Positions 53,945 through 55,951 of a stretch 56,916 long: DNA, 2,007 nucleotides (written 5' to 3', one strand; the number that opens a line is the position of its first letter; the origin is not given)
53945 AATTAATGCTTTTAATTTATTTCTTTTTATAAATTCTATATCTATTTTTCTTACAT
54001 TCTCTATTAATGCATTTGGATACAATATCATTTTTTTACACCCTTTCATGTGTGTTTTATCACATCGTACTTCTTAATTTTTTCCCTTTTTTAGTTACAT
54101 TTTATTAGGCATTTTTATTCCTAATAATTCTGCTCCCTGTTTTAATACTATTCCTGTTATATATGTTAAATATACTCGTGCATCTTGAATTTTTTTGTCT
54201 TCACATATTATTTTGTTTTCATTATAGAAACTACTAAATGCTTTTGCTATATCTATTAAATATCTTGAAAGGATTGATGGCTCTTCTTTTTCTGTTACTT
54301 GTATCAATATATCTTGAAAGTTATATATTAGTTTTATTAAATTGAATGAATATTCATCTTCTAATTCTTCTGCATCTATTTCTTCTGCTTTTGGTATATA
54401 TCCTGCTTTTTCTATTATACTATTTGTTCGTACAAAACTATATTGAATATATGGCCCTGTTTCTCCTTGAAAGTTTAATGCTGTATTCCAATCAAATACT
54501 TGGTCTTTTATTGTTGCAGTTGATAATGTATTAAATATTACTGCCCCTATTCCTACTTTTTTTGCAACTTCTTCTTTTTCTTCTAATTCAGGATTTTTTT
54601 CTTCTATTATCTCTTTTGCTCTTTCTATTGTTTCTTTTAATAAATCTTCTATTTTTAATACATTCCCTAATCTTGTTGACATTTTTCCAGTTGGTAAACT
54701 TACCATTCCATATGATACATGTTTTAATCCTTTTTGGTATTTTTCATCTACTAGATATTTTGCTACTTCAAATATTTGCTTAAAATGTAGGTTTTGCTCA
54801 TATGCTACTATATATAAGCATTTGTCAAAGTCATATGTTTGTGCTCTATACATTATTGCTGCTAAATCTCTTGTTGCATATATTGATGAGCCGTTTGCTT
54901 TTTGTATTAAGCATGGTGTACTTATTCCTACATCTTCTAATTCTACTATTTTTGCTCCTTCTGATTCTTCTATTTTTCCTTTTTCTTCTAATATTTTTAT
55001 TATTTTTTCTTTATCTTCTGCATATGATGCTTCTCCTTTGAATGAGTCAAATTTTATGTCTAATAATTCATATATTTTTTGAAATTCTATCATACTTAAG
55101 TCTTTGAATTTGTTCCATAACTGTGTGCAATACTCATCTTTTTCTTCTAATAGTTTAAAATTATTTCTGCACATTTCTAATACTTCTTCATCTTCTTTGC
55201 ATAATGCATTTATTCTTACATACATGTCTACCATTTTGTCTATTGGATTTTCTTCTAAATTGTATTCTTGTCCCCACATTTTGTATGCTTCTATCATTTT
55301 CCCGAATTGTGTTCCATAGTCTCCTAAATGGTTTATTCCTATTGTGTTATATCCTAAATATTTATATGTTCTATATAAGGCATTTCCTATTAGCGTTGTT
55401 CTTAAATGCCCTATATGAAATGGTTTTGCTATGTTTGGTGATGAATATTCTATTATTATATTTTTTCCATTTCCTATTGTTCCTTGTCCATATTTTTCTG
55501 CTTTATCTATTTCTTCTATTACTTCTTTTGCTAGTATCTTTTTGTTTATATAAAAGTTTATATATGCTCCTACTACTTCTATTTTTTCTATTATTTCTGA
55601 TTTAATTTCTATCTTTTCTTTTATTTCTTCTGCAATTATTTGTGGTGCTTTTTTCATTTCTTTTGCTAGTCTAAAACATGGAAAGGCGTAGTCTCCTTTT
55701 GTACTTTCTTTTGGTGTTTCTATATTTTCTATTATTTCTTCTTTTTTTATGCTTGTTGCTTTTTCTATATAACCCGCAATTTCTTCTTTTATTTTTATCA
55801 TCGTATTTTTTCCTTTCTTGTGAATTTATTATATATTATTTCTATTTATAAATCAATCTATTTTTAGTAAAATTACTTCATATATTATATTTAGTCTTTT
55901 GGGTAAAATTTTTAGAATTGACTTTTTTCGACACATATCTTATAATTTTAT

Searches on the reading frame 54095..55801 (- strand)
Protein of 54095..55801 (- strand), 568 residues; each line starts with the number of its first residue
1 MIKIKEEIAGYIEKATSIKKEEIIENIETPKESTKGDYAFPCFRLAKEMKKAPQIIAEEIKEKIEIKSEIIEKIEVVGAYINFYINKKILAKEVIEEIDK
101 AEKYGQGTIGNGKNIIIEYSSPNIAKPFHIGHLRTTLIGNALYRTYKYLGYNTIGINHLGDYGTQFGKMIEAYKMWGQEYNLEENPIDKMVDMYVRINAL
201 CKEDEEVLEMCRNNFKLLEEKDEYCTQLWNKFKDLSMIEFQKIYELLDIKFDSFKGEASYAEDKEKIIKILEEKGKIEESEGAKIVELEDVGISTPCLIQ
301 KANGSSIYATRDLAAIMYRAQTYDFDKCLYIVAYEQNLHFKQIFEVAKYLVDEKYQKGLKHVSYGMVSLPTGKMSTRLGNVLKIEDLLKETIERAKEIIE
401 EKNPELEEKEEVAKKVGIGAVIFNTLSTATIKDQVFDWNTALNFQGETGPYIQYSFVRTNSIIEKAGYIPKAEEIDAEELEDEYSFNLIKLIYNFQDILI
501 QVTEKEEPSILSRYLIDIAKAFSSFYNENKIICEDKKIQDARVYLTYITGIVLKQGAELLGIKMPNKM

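Call 7: search_protein_families(library=pfam, proteins=[window:54095-55801:-], max_evalue=0.001)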
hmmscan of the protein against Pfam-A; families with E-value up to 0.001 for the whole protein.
window:54095-55801:- (568 aa): 4 families
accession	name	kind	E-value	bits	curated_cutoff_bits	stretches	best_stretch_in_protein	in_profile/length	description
PF00750.26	tRNA-synt_1d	-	2.9e-92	309.8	23.3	1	102-438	10-349/349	tRNA synthetases class I (R), catalytic domain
PF05746.21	DALR_1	-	1.3e-28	99.8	22.3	1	452-568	1-117/117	DALR anticodon binding domain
PF03485.21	Arg_tRNA_synt_N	-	1e-18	68.1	21.5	1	4-85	3-85/85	Arginyl tRNA synthetase N terminal domain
PF01406.26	tRNA-synt_1e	-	0.00044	20.2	27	0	361-391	241-271/301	tRNA synthetases class I (C) catalytic domain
